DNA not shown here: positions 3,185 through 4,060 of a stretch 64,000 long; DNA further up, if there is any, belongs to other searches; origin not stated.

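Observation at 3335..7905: Three-gene operon: polytopic membrane protein - tandem secretion ATPase - translin/TRAX-like protein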

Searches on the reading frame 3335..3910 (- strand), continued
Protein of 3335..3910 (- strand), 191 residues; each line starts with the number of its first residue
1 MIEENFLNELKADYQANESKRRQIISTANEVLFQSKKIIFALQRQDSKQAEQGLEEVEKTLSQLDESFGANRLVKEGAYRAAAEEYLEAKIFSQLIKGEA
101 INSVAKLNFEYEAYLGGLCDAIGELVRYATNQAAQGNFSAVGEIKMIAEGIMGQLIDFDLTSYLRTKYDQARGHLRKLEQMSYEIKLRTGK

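Call 21: search_protein_representatives(protein=window:3335-3910:-)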
Query: 191 residues. Proteins with E-value up to 0.001 (for the whole library): 888; up to 1e-10: 432; up to 1e-30: 20. The best 150 are listed.
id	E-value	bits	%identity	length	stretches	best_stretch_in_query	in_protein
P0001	2.0e-114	395.7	100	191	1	1-191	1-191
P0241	1.5e-52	194.5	51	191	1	1-189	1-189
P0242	1.7e-45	171.5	45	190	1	1-188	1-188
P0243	1.5e-42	161.9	45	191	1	4-188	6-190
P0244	1.7e-39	152.0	67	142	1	80-190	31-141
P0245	2.2e-37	145.1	42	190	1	1-188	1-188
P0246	1.2e-36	142.7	42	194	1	1-188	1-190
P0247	2.3e-36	141.8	39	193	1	2-188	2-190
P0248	1.5e-35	139.2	68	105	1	87-189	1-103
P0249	4.4e-34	134.4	38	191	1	2-187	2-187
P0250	7.6e-33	130.4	40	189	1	4-186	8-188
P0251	1.6e-32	129.3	38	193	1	3-188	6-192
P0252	1.9e-32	129.1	39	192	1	7-188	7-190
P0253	2.0e-32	129.0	45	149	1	1-145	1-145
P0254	3.2e-32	128.4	38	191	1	1-188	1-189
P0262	4.9e-30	121.2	36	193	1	2-189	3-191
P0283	4.1e-27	111.7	38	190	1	3-188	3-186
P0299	1.1e-24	103.9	31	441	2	9-190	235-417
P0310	3.2e-23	99.1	29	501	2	4-187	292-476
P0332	3.2e-21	92.5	35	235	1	11-189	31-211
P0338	5.4e-21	91.8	33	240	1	2-187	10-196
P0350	2.0e-20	90.0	36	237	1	8-187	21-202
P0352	4.2e-20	88.9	23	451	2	10-187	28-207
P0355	5.7e-20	88.5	32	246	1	8-189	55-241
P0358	7.2e-20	88.2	27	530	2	13-189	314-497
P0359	7.4e-20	88.1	36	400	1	13-189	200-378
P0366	1.6e-19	87.1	28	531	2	10-187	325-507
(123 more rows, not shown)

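Call 25: find_related_loci(query=A3, collection=genome_contigs, flank=10000)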
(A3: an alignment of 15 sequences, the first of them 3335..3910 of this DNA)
Query A3 (191 aa) in genome_contigs; peptide patterns used: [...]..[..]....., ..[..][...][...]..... (x = any residue, [..] = any of these).
599 stretches matched a pattern (row limit reached: there are more); 369 encode a relative of the query (tblastn E <= 1e-3); the best 80 are kept; 80 distinct loci.
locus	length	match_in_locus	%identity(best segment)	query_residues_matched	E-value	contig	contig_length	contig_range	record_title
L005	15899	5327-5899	68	1-191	4e-83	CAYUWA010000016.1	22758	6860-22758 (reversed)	MAG TPA_asm: uncultured Gammaproteobacteria bacterium isolate binchicken_co113_83 genome assembly, contig: NODE_2508_len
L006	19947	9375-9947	68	1-191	7e-83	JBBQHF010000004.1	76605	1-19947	MAG: Patescibacteria group bacterium isolate Co_metawrap_919 Cmw_919_k141_17514628_length_76605_cov_15.9338, whole genom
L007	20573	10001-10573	67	1-191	3e-82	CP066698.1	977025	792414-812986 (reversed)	MAG: Candidatus Falkowbacteria bacterium isolate NC_groundwater_1683_Pr3_B-0.1um_40_26 chromosome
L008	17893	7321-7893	66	1-191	6e-82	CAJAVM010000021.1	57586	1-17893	uncultured bacterium isolate Loc080925-6m_bin-0519 genome assembly, contig: bin-0519:21/27, whole genome shotgun sequenc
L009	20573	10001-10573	66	1-191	3e-81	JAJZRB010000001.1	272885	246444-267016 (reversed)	MAG: bacterium isolate SKS1.bin72 NODE_26_length_272885_cov_4.865577, whole genome shotgun sequence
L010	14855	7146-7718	66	1-191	2e-81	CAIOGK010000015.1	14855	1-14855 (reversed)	Candidatus Falkowbacteria bacterium isolate Loclat_bin-04004 genome assembly, contig: bin-04004:015/137, whole genome sh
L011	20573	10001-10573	66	1-191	2e-80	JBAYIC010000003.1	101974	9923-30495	MAG: Patescibacteria group bacterium isolate SO_2016_GW1_19 scaffold00463_OW334_2016, whole genome shotgun sequence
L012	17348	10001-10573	66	1-191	2e-80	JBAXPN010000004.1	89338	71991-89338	MAG: Candidatus Falkowbacteria bacterium isolate ELA532 MAG532_4, whole genome shotgun sequence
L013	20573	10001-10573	65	1-191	6e-80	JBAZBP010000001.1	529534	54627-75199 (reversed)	MAG: Patescibacteria group bacterium isolate SO_2017_GW1_115 NODE_100_length_529534_cov_2.059285_OW334_2017, whole genom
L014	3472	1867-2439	66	1-191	2e-79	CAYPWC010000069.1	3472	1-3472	MAG TPA_asm: uncultured Gammaproteobacteria bacterium isolate SRP192927_co4_865 genome assembly, contig: NODE_82992_leng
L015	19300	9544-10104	66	1-187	2e-78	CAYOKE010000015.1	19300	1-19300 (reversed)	MAG TPA_asm: uncultured Gammaproteobacteria bacterium isolate SRP263991_co1_502 genome assembly, contig: NODE_4061_lengt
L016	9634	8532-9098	64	1-189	2e-78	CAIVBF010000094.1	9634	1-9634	uncultured bacterium isolate MJ-2014-D6_bin-244 genome assembly, contig: bin-244:094/170, whole genome shotgun sequence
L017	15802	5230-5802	64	1-191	6e-78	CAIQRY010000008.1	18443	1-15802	uncultured bacterium isolate AM-lipid-02-D9_bin-0787 genome assembly, contig: bin-0787:08/68, whole genome shotgun seque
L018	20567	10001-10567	65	1-189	4e-78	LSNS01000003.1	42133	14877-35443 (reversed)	MAG: Parcubacteria group bacterium M6-OD1-4 Contig3808, whole genome shotgun sequence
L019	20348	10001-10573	65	1-191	4e-78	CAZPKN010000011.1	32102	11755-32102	MAG TPA_asm: uncultured Gammaproteobacteria bacterium isolate binchicken_co212_18 genome assembly, contig: NODE_2012_len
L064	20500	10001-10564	56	1-188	1e-66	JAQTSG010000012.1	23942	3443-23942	MAG: Patescibacteria group bacterium isolate STB_181 NODE_4627_length_23942_cov_3.478102_Sandtown_B, whole genome shotgu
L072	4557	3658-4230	53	1-191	4e-65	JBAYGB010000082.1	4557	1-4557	MAG: Patescibacteria group bacterium isolate SO_2016_GW1_115 scaffold37132_OW334_2016, whole genome shotgun sequence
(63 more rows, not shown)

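Call 28: find_encoding_contigs(protein=P0283, flank=8000, max_places=3)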
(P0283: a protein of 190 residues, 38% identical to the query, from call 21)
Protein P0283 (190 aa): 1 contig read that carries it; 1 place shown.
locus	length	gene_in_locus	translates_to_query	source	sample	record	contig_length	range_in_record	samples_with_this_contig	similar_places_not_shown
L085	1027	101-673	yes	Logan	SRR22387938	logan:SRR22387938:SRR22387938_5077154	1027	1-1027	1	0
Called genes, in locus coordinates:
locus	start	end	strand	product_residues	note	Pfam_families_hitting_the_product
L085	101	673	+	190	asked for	PF01997:Translin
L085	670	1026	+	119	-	?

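Call 38: find_encoding_contigs(protein=P0242, flank=8000, max_places=2)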
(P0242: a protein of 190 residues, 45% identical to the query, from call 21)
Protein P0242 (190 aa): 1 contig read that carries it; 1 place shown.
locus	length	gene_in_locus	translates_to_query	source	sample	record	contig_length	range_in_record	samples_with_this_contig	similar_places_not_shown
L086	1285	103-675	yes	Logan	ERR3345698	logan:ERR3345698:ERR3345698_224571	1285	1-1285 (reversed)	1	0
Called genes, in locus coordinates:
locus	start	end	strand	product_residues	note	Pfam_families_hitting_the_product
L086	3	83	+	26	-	?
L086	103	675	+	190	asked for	PF01997:Translin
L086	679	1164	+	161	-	PF00149:Metallophos, PF12850:Metallophos_2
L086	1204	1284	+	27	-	?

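Call 39: find_encoding_contigs(protein=P0247, flank=8000, max_places=2)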
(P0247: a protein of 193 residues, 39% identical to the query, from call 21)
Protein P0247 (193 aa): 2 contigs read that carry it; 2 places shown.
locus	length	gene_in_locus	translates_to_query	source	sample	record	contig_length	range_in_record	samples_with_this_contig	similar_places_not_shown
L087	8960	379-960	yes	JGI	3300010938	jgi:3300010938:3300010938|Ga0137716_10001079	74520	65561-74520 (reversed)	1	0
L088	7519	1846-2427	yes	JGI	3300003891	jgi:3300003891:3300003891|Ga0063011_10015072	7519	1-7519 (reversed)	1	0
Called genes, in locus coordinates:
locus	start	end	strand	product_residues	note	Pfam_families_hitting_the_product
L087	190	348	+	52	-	-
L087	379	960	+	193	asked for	PF01997:Translin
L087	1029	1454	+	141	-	PF00293:NUDIX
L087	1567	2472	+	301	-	PF00149:Metallophos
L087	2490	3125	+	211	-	PF00156:Pribosyltran, PF14681:UPRTase (weak)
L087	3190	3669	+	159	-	PF02590:SPOUT_MTase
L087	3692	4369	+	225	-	PF00696:AA_kinase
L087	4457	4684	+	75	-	-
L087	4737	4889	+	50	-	-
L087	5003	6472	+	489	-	-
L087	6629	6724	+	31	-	-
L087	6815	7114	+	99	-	-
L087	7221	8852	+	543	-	-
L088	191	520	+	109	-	PF00483:NTP_transferase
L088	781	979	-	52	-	-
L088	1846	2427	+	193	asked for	PF01997:Translin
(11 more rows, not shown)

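Call 40: find_encoding_contigs(protein=P0262, flank=8000, max_places=2)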
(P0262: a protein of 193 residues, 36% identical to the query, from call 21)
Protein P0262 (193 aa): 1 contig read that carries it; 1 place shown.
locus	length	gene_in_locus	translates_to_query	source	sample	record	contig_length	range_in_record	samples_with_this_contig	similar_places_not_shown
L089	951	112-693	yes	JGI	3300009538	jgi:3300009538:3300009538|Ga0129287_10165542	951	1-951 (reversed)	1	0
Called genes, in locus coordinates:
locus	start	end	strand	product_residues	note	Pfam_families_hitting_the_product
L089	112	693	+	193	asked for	PF01997:Translin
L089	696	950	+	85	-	?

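Call 42: search_protein_families(library=padloc, proteins=[window:3335-3910:-], max_evalue=0.01)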
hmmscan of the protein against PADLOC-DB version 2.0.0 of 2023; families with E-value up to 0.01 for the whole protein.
window:3335-3910:- (191 aa): 0 families

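Call 57: find_related_loci(query=A4, collection=metagenome_contigs, flank=8000)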
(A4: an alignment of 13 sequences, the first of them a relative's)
Query A4 (193 aa) in metagenome_contigs; peptide patterns used: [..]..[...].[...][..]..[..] (x = any residue, [..] = any of these).
515 stretches matched a pattern; 383 encode a relative of the query (tblastn E <= 1e-3); the best 80 are kept; 80 distinct loci.
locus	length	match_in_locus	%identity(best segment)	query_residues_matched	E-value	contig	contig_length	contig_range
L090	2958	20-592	63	1-192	3e-77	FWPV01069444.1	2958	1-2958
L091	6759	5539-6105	63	1-190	1e-74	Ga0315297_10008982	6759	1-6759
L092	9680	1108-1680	63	1-192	3e-74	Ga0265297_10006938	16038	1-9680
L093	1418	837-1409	64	1-192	2e-78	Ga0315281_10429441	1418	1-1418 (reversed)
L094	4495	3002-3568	62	1-190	6e-73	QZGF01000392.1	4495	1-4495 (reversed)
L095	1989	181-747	62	1-190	9e-73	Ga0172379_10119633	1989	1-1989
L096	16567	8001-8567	62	1-190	1e-70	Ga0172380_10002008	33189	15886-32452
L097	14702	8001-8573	61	1-192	5e-72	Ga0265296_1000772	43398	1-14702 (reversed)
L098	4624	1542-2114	61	1-192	1e-66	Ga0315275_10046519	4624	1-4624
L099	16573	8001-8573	61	1-192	5e-66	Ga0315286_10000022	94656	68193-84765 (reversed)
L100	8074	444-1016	57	1-192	3e-64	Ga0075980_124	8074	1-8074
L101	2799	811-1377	55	1-190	5e-62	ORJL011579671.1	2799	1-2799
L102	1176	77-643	54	1-190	2e-65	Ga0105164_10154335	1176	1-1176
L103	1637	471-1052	56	1-190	4e-64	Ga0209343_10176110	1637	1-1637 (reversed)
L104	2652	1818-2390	54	1-192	5e-62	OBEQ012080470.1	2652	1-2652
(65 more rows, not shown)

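Call 63: find_homologous_proteins(query=A5, max_evalue=0.001)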
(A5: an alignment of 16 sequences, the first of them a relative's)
Query A5 (16 sequences) (322 aa, profile of the alignment): 37 proteins with E <= 0.001 among 8000 candidates.
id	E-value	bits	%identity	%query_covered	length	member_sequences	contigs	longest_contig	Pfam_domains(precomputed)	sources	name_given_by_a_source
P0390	1.2e-106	375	51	99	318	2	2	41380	-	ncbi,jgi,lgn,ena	ncbi:MAG: hypothetical protein ABIH48_00245 [Candidatus Falkowbacteria bacterium]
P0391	6.4e-106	372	30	99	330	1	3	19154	-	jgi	jgi:hypothetical protein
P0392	2.7e-105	370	37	98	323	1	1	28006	-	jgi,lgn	jgi:hypothetical protein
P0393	6.3e-101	356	100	100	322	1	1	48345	-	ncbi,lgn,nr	ncbi:MAG: hypothetical protein Q8Q23_05170 [bacterium]|nr:hypothetical protein [bacterium]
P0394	1.4e-99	352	40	99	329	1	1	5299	-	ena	-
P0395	5.4e-99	350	28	99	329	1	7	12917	-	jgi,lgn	jgi:hypothetical protein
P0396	9.9e-98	345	28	98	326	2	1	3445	-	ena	-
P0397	1.3e-96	342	39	99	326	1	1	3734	-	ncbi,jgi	-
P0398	5.6e-96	340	26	97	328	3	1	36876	-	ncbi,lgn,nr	ncbi:hypothetical protein HGA34_05610 [Candidatus Falkowbacteria bacterium]|nr:hypothetical protein 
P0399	8.4e-96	339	27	94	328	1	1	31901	-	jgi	-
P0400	1.7e-95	338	26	94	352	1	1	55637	-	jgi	jgi:hypothetical protein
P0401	1.8e-93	332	25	97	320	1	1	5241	-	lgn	-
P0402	6.9e-93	330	48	100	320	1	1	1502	-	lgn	-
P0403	2.9e-86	308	30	98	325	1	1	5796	-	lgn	-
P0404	1.5e-84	302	26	99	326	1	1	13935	-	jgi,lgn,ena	-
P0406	2.3e-73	265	25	99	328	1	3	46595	PF24400.2,PF25231.2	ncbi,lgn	-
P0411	1.3e-66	243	24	95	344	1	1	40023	-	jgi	jgi:hypothetical protein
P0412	1.1e-65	240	26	95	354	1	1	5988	-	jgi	jgi:hypothetical protein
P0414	1.8e-55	207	26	95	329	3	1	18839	-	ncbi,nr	ncbi:MAG: hypothetical protein HY421_02240 [Candidatus Kerfeldbacteria bacterium]|nr:hypothetical pr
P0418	1.4e-25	108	24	36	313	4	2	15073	PF24400.2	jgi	jgi:hypothetical protein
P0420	1.0e-21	96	27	46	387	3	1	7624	PF24400.2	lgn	-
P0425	1.1e-7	50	23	93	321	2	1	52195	PF24400.2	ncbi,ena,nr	ncbi:MAG TPA: hypothetical protein VJT78_16250 [Candidatus Dormibacteraeota bacterium]|nr:hypothetic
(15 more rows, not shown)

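Call 64: find_encoding_contigs(protein=P0414, flank=7000, max_places=1)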
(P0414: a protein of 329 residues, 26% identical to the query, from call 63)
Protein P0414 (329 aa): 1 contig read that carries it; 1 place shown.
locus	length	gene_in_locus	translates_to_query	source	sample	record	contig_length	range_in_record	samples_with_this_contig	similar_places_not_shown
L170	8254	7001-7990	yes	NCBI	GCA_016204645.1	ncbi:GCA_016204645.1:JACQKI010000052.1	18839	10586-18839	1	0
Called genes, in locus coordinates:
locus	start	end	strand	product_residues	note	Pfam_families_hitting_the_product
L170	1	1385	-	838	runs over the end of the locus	PF00521:DNA_topoisoIV, PF03989:DNA_gyraseA_C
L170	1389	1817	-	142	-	-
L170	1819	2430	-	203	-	PF13483:Lactamase_B_3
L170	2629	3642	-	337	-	-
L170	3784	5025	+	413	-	PF21710:Spt6_S1 (faint), PF00575:S1, PF23459:S1_RRP5 (weak)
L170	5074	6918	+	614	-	PF06480:FtsH_ext, PF00004:AAA, PF07728:AAA_5 (weak), PF17862:AAA_lid_3, PF01434:Peptidase_M41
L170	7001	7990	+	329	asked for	-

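Call 65: find_encoding_contigs(protein=P0406, flank=7000, max_places=1)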
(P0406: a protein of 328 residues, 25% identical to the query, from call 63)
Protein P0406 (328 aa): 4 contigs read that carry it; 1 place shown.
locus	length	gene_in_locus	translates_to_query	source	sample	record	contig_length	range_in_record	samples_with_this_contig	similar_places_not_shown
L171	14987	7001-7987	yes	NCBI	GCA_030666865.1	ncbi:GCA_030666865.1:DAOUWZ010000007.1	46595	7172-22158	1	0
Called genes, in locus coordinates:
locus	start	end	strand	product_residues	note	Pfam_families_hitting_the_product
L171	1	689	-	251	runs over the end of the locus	PF01145:Band_7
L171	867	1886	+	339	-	PF05496:RuvB_N, PF00004:AAA, PF07728:AAA_5, PF17864:AAA_lid_4, PF05491:WHD_RuvB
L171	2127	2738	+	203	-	PF03703:bPH_2 (weak)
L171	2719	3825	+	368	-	PF02547:Queuosine_synth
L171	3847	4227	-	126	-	-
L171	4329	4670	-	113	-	PF07883:Cupin_2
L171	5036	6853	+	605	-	PF06480:FtsH_ext (weak), PF06068:TIP49 (faint), PF00004:AAA, PF07728:AAA_5 (weak), PF17862:AAA_lid_3, PF01434:Peptidase_M41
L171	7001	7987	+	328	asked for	PF24400:DUF7544 (weak), PF25231:DUF7847 (weak)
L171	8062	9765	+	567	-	PF00437:T2SSE, PF20720:nSTAND3 (weak)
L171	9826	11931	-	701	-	PF02897:Peptidase_S9_N, PF00326:Peptidase_S9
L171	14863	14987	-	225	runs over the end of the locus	PF01746:tRNA_m1G_MT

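Call 66: find_encoding_contigs(protein=P0418, flank=7000, max_places=1)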
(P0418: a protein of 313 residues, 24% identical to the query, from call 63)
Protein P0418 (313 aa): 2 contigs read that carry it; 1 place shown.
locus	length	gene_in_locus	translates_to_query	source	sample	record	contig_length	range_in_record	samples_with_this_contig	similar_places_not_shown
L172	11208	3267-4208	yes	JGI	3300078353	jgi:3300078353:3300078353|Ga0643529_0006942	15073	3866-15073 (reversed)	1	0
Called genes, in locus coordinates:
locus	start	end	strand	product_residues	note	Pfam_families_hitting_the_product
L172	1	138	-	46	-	?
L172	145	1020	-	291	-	PF01695:IstB_IS21, PF00308:Bac_DnaA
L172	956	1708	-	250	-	PF07261:DnaB_2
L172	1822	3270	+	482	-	PF04174:CP_ATPgrasp_1, PF14403:CP_ATPgrasp_2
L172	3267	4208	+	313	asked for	PF24400:DUF7544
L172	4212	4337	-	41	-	-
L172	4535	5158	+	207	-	PF00440:TetR_N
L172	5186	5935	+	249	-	PF00106:adh_short, PF01370:Epimerase (weak), PF08659:KR, PF13460:NAD_binding_10, PF13561:adh_short_C2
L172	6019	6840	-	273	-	PF07136:DUF1385, PF19928:DUF6391 (weak)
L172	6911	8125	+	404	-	PF01594:AI-2E_transport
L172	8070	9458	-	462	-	PF00289:Biotin_carb_N, PF02786:CPSase_L_D2, PF02222:ATP-grasp, PF07478:Dala_Dala_lig_C, PF02785:Biotin_carb_C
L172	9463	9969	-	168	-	PF00364:Biotin_lipoyl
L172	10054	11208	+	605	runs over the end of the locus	PF02518:HATPase_c (weak), PF13589:HATPase_c_3, PF01119:DNA_mis_repair, PF08676:MutL_C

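Call 67: find_encoding_contigs(protein=P0425, flank=7000, max_places=1)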
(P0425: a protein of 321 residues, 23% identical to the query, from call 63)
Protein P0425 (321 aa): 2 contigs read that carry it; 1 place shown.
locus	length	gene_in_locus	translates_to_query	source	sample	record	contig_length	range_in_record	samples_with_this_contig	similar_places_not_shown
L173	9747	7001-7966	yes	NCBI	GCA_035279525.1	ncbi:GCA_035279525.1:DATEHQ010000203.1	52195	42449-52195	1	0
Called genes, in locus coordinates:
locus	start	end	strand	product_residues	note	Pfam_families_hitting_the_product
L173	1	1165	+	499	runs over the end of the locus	PF00174:Oxidored_molyb, PF03404:Mo-co_dimer (weak), PF17957:Big_7 (faint)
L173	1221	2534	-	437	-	PF00890:FAD_binding_2, PF01134:GIDA, PF01266:DAO, PF01946:Thi4 (weak), PF03486:HI0933_like (weak), PF07992:Pyr_redox_2 (weak), PF12831:FAD_oxidored, PF26311:ETF-QO_FixC_C, +2 more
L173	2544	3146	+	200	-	PF01121:CoaE, PF13671:AAA_33 (weak)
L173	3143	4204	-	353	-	PF02515:CoA_transf_3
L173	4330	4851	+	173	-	-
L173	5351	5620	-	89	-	-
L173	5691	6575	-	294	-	PF00483:NTP_transferase, PF12804:NTP_transf_3 (faint)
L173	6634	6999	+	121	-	PF22636:FlK, PF03061:4HBT (weak)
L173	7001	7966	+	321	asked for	PF24400:DUF7544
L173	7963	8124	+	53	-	-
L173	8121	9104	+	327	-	PF00291:PALP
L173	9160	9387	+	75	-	PF01037:AsnC_trans_reg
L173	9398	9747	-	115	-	?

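Call 72: find_encoding_contigs(protein=P0411, flank=8000, max_places=1)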
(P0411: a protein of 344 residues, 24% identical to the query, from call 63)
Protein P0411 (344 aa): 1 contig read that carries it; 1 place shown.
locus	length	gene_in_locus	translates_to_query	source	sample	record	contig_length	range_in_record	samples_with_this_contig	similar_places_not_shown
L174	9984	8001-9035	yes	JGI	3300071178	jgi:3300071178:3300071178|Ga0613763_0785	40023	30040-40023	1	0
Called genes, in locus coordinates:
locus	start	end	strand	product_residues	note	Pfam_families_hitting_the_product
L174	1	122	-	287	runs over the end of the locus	PF02737:3HCDH_N, PF03446:NAD_binding_2 (weak), PF00725:3HCDH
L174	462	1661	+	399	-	PF03349:Toluene_X, PF13505:OMP_b-brl (faint)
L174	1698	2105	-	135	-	PF08209:Sgf11 (weak), PF12647:RNHCP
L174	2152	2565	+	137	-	-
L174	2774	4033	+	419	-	PF21710:Spt6_S1 (faint), PF00575:S1 (weak), PF23459:S1_RRP5 (faint), PF00575:S1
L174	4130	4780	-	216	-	-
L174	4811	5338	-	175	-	-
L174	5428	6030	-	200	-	PF01066:CDP-OH_P_transf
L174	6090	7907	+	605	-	PF06480:FtsH_ext (weak), PF00004:AAA, PF07728:AAA_5 (weak), PF20720:nSTAND3 (faint), PF23902:AAA_lid_PRS2_C (weak), PF17862:AAA_lid_3, PF01434:Peptidase_M41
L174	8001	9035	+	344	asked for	-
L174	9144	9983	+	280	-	?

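Call 73: find_encoding_contigs(protein=P0420, flank=8000, max_places=1)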
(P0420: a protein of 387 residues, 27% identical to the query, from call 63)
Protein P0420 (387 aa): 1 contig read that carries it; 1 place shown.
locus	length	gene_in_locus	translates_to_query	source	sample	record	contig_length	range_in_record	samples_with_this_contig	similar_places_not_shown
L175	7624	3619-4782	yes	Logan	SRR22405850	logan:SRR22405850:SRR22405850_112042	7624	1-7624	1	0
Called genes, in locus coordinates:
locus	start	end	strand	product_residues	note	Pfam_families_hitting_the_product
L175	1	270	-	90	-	?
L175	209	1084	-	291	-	PF07261:DnaB_2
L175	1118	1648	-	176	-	-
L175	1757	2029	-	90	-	-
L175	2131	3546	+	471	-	PF04174:CP_ATPgrasp_1, PF14403:CP_ATPgrasp_2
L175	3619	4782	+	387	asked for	PF24400:DUF7544 (faint)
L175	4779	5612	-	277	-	PF07136:DUF1385, PF19928:DUF6391 (weak)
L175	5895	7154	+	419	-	PF01594:AI-2E_transport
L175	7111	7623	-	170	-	?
